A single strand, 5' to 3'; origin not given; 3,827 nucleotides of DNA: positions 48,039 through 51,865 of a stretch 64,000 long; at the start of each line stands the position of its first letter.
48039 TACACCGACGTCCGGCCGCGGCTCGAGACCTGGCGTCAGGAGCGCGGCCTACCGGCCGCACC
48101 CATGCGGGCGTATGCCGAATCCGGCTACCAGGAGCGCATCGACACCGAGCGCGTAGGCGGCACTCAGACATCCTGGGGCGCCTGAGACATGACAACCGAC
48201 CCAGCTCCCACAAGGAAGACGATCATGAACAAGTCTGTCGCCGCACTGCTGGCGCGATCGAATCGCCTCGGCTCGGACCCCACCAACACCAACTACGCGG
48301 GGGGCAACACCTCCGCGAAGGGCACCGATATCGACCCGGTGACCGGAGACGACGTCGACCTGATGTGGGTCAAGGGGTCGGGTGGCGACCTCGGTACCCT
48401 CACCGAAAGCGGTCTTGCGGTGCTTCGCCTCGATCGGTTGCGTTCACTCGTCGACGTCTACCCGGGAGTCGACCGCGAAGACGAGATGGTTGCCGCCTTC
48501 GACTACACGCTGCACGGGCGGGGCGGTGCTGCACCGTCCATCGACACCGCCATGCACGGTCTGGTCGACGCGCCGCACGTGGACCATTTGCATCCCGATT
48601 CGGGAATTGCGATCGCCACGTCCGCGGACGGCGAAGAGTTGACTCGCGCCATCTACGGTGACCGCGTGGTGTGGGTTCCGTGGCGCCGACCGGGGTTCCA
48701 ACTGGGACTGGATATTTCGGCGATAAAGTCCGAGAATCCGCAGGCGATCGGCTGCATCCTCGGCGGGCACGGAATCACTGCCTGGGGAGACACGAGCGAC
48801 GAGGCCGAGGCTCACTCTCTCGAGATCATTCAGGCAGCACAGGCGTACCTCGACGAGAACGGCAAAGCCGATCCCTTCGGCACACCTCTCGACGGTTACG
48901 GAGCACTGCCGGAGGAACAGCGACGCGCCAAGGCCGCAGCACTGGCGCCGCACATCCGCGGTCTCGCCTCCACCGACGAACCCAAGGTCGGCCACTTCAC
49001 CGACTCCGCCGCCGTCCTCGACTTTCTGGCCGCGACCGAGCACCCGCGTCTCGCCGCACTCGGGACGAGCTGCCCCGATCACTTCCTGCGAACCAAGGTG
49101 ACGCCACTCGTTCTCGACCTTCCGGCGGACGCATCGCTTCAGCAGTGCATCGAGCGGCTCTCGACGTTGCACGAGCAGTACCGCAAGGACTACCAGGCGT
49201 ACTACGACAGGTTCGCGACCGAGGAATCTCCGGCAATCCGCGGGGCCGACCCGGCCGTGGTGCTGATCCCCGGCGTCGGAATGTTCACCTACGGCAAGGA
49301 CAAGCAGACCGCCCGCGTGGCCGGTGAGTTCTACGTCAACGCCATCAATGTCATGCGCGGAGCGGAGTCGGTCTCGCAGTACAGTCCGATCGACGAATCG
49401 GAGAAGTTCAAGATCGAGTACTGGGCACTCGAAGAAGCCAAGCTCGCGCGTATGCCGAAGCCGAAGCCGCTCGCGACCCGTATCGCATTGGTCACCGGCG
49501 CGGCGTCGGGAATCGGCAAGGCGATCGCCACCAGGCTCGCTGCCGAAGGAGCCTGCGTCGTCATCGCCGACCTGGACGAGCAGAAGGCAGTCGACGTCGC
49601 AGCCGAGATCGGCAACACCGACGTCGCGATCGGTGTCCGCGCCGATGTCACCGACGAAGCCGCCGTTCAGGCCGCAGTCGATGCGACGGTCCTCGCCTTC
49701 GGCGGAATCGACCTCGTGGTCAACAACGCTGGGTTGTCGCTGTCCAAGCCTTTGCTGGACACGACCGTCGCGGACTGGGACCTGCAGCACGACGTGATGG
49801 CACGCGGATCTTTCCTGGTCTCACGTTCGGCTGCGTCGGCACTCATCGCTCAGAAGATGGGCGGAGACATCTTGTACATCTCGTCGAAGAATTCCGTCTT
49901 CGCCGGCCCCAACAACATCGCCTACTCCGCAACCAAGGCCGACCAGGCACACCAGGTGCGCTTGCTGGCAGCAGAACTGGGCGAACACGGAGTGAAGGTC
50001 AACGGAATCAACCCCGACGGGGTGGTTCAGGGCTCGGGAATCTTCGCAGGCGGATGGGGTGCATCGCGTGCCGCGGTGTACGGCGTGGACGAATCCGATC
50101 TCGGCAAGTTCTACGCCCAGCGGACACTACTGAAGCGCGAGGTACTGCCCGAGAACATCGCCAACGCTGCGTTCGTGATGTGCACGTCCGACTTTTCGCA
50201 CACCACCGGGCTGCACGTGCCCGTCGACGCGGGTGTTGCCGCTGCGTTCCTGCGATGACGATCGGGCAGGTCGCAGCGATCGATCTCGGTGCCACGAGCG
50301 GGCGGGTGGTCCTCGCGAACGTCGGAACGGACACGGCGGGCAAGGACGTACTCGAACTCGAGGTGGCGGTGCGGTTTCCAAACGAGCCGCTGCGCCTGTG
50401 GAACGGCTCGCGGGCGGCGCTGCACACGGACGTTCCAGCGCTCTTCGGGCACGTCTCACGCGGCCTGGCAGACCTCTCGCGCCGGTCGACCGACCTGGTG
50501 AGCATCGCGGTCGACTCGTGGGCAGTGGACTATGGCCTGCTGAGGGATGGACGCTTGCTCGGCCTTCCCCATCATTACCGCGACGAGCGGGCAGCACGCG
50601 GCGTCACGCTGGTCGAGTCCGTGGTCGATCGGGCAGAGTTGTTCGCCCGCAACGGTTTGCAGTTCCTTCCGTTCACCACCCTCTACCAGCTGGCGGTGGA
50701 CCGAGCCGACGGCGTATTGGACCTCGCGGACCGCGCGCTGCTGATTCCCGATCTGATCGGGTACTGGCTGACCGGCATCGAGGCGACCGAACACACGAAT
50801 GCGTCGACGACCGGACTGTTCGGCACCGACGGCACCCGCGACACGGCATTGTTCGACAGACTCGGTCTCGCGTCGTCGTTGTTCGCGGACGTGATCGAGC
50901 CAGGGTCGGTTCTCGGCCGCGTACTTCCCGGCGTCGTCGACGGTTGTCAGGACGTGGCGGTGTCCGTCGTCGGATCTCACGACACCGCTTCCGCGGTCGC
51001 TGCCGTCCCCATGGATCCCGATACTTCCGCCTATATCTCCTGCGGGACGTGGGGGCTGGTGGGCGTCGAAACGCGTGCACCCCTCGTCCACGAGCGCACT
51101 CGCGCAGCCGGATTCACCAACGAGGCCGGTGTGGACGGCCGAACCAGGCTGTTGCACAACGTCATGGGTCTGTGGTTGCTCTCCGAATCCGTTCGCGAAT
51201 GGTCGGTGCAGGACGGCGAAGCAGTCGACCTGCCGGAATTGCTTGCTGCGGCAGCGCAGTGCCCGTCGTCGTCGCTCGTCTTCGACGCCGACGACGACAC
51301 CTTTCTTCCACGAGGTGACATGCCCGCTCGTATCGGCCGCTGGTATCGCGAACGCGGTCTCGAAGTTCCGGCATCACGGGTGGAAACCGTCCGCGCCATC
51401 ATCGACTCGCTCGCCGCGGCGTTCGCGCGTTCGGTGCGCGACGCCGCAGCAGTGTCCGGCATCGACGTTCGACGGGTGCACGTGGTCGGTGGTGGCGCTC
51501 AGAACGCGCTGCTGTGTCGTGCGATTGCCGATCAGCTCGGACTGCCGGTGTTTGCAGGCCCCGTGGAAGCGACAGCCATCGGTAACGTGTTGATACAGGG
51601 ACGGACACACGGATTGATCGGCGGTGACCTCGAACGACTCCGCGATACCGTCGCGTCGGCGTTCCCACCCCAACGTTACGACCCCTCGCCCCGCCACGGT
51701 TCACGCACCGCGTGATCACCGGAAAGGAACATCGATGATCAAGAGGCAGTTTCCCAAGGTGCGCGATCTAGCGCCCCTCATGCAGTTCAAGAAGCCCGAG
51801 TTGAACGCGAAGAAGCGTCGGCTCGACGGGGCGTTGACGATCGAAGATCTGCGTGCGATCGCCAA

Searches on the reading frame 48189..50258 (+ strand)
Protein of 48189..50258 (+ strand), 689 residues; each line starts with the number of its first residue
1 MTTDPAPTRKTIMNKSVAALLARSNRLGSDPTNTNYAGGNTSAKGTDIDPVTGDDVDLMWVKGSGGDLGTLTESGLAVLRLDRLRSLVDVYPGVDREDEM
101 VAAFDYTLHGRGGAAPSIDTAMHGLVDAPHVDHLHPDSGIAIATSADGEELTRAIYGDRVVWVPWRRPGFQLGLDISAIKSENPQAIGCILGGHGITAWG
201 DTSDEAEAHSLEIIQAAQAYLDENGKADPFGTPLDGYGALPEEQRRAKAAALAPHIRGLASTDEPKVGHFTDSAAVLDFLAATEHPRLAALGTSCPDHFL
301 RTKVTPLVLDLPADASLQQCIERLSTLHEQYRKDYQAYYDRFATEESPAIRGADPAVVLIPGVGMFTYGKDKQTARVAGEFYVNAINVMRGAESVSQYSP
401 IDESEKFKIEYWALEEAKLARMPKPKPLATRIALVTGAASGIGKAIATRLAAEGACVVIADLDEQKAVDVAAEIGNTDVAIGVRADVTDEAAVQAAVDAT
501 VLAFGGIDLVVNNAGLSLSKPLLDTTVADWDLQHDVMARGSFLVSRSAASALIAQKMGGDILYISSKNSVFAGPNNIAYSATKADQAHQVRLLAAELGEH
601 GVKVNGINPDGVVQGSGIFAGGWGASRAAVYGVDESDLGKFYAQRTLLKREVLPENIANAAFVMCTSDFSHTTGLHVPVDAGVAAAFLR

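Call 73: search_protein_families(library=pfam, proteins=[window:48189-50258:+], max_evalue=1e-8)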
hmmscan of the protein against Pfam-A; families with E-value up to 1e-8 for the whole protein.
window:48189-50258:+ (689 aa): 3 families
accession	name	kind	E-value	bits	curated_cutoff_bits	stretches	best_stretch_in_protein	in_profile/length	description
PF13561.12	adh_short_C2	-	3.5e-45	154.9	27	1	437-683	1-235/236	Enoyl-(Acyl carrier protein) reductase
PF00106.31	adh_short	-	3.3e-42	144.6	26.6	1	432-612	2-182/195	short chain dehydrogenase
PF00596.27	Aldolase_II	-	3.3e-21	76.4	22.2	1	29-221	11-183/183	Class II Aldolase and Adducin N-terminal domain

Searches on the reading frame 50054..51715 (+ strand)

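Call 73: search_protein_families(library=pfam, proteins=[window:50054-51715:+], max_evalue=1e-8)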
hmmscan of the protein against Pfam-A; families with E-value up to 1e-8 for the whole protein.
window:50054-51715:+ (553 aa): 2 families
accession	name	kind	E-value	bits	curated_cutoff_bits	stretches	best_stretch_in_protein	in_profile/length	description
PF02782.22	FGGY_C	-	4.9e-38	131.3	27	1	326-517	1-196/198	FGGY family of carbohydrate kinases, C-terminal domain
PF00370.27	FGGY_N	-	5.5e-12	46.2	28.8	1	74-315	3-243/245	FGGY family of carbohydrate kinases, N-terminal domain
